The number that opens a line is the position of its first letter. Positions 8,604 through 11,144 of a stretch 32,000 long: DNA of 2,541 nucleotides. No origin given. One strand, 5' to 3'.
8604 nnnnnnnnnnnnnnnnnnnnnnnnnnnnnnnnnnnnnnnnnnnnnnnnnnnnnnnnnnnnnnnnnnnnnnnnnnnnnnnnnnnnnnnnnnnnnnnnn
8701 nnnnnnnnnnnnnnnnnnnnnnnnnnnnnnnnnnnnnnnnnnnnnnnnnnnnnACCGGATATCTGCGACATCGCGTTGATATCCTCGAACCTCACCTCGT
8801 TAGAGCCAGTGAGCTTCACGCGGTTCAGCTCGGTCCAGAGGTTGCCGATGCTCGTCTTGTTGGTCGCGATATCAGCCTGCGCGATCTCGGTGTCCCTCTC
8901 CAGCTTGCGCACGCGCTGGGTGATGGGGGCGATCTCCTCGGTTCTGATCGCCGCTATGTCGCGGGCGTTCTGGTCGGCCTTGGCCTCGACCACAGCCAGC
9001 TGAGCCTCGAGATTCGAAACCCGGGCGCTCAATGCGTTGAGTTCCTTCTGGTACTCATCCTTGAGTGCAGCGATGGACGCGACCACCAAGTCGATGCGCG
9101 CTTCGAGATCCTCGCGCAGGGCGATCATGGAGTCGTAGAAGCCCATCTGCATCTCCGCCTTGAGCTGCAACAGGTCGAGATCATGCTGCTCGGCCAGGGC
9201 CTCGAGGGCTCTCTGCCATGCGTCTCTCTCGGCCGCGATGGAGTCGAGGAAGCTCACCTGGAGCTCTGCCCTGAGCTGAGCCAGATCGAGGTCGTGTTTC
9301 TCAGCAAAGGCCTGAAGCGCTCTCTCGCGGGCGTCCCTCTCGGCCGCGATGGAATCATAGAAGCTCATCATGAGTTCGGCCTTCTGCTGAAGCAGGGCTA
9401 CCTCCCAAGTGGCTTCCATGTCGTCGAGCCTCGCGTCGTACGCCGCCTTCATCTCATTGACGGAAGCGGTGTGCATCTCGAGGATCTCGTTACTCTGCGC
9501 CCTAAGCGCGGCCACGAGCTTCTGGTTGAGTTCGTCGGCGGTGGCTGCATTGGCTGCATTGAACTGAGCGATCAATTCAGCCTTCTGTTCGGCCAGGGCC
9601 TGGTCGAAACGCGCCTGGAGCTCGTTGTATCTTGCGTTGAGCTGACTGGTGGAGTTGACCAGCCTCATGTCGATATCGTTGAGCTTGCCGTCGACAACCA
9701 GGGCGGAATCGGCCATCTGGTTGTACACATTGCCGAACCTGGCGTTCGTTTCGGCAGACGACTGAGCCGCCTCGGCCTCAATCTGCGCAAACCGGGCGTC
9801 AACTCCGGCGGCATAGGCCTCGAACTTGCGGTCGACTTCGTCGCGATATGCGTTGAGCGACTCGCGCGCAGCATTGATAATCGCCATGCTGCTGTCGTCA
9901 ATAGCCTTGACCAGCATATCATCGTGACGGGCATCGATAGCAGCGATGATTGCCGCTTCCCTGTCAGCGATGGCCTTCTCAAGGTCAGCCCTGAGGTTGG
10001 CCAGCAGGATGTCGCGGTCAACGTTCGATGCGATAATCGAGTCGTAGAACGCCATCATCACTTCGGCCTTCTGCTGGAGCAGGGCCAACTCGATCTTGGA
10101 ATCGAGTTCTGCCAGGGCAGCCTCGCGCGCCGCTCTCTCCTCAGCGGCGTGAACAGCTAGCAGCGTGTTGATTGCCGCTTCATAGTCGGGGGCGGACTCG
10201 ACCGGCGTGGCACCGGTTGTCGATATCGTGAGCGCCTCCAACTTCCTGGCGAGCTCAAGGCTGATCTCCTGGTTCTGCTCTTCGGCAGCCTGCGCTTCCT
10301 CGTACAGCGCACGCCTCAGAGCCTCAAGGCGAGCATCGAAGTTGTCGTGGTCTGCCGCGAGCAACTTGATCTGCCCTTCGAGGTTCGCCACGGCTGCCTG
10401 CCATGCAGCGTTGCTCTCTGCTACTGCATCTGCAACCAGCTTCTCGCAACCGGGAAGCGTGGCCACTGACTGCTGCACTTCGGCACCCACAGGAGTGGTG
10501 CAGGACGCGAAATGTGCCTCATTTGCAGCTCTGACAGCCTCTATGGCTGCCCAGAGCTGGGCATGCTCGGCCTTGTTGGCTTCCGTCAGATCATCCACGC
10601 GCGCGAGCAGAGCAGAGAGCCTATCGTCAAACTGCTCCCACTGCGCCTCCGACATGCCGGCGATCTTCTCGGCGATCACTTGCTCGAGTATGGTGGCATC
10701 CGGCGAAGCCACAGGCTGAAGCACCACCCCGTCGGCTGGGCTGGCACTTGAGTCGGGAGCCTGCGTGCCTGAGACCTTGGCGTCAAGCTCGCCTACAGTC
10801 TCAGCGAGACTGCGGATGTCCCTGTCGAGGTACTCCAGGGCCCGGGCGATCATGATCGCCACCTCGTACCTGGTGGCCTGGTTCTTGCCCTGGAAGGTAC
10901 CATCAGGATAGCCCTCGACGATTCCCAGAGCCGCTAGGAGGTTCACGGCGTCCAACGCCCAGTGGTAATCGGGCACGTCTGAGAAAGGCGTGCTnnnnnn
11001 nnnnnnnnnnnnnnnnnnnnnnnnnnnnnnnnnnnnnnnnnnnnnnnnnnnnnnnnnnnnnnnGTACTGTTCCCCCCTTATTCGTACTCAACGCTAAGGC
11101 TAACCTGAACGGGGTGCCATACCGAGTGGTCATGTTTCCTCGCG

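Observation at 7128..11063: Giant SLH / ~650-aa coiled-coil / ~560-aa beta-barrel protein: an oversized OmpM/SlpA-type OM-to-peptidoglycan tether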

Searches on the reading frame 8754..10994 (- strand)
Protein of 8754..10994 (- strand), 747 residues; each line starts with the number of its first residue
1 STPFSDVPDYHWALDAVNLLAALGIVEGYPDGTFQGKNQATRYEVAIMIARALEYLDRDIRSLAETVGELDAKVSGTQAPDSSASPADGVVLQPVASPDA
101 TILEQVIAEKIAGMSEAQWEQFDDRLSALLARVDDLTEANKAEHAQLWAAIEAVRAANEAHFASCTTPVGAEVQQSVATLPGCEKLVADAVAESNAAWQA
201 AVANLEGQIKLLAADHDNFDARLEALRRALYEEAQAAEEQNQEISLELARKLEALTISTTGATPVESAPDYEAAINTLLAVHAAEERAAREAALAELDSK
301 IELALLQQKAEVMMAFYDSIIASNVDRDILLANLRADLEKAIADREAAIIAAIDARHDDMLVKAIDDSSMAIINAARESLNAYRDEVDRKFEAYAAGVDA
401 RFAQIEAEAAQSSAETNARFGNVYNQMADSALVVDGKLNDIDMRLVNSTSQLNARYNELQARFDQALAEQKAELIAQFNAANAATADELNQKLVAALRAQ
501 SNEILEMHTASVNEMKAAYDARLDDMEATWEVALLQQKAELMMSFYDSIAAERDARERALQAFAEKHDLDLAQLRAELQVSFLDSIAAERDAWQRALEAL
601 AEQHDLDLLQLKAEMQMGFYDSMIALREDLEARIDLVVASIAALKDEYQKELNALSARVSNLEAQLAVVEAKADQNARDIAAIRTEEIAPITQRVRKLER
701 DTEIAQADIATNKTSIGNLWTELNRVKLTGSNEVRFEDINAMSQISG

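Call 26: predict_structure(alignment_id=A3)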
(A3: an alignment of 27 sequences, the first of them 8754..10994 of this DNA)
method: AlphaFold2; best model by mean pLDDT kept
length: 747 residues; sequences in the alignment: 27
mean_pLDDT: 58.0   pTM: 0.30
mean pLDDT of the five models: 58.0, 57.8, 55.5, 52.9, 50.2
residues with pLDDT >= 90: 0; 70-90: 179; 50-70: 342; < 50: 226
segments of 3 or more residues with pLDDT < 50: 1-64, 66-136, 163-168, 263-265, 422-438, 568-579, 723-747
pLDDT, mean of each block of 10 residues (from residue 1): 37 40 34 29 38 42 46 40 34 32 37 41 41 48 67 66 47 69 75 78 76 64 74 80 81 71 58 78 74 72 68 57 54 61 61 55 55 54 58 59 64 57 42 44 56 61 61 55 51 60 59 55 53 56 60 72 57 47 62 69 68 59 61 71 76 78 80 77 67 69 69 58 43 38 37
secondary structure, 60 per line:
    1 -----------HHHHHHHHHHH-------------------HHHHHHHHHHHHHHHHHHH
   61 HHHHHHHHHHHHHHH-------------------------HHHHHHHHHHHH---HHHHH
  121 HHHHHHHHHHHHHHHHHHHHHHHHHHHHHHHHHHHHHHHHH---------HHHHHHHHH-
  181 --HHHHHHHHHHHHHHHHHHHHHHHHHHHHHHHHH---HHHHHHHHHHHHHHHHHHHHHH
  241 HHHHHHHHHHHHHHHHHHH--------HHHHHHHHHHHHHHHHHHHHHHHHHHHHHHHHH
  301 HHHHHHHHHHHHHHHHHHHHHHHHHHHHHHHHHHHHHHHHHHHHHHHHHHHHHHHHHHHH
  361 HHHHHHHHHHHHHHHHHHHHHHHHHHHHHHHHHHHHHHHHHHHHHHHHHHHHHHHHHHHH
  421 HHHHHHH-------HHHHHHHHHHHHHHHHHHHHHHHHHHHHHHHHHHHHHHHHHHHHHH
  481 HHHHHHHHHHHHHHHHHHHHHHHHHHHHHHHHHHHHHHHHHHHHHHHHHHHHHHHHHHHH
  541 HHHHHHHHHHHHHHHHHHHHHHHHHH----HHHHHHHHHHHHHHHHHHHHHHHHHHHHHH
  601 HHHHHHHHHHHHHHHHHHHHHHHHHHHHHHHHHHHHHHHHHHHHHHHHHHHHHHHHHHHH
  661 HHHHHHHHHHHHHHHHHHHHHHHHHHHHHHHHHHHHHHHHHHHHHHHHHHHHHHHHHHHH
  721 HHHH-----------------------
elements in order (helices of 4 or more, strands of 3 or more residues): H12-22 H42-75 H101-112 H116-161 H171-179 H183-215 H219-259 H268-427 H435-566 H571-724

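Call 52: fold_search(model_id=the predicted structure, library=pdb)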
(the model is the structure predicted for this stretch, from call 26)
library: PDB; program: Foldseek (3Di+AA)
matches with E <= 10: 396; with E <= 0.001: 0
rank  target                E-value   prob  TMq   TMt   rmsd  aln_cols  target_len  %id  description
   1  9qwr_B                5.8e-02  0.90  0.11  0.37  31.3       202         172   17  MIC60 helical bundle dimer (released 2026-02-25)
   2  9qwr_A                6.4e-02  0.98  0.13  0.42   8.0       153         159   18  MIC60 helical bundle dimer (released 2026-02-25)
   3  4tql_B                1.7e-01  0.33  0.10  0.25  37.5       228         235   17  Computationally designed three helix bundle (released 2014-10-15)
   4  9fed                  2.1e-01  0.35  0.10  0.26  15.6       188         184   13  Single-chain chimeric protein mimicking the interaction between HR1 and HR2 in HIV gp41 (released 2025-05-28)
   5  5nnv_B                2.1e-01  0.20  0.07  0.18  36.3       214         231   16  Structure of a Bacillus subtilis Smc coiled coil middle fragment (released 2017-06-21)
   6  3lf9                  2.3e-01  0.87  0.12  0.47   5.8       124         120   14  Crystal structure of HIV epitope-scaffold 4E10_D0_1IS1A_001_C (released 2010-09-22)
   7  9clb_F                2.3e-01  0.85  0.11  0.47   6.1       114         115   13  Crystal structure of Bak bound to the inhibitory aBAK (released 2025-07-16)
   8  8yr4_A                2.5e-01  0.14  0.10  0.12  33.9       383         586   11  Cryo-EM structure of the human ABCB6 in complex with Cd(II):Phytochelatin 2 (released 2024-06-19)
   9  5vju                  2.8e-01  0.30  0.10  0.25  21.6       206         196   13  De Novo Photosynthetic Reaction Center Protein Variant Equipped with His-Tyr H-bond, Heme B, and Cd(II) ions (released 2018-04-25)
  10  8ek4_A                2.9e-01  0.92  0.14  0.53   5.8       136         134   17  De novo designed ice-binding proteins from twist-constrained helices (released 2023-07-12)
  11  8d9o                  3.2e-01  0.28  0.10  0.25  20.9       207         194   14  De Novo Photosynthetic Reaction Center Protein in Apo-State (released 2022-09-28)
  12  4tql_A                3.2e-01  0.20  0.07  0.19  25.8       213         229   12  Computationally designed three helix bundle (released 2014-10-15)
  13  9clb_D                3.8e-01  0.75  0.11  0.48   6.0       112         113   12  Crystal structure of Bak bound to the inhibitory aBAK (released 2025-07-16)
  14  7dnz_A                3.8e-01  0.21  0.12  0.15  33.1       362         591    9  Cryo-EM structure of the human ABCB6 (Hemin and GSH-bound) (released 2022-06-22)
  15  5vjs                  4.0e-01  0.30  0.11  0.27  19.9       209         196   10  De Novo Photosynthetic Reaction Center Protein Equipped with Heme B, a synthetic Zn porphyrin, and Zn(II) cations (released 2018-04-25)
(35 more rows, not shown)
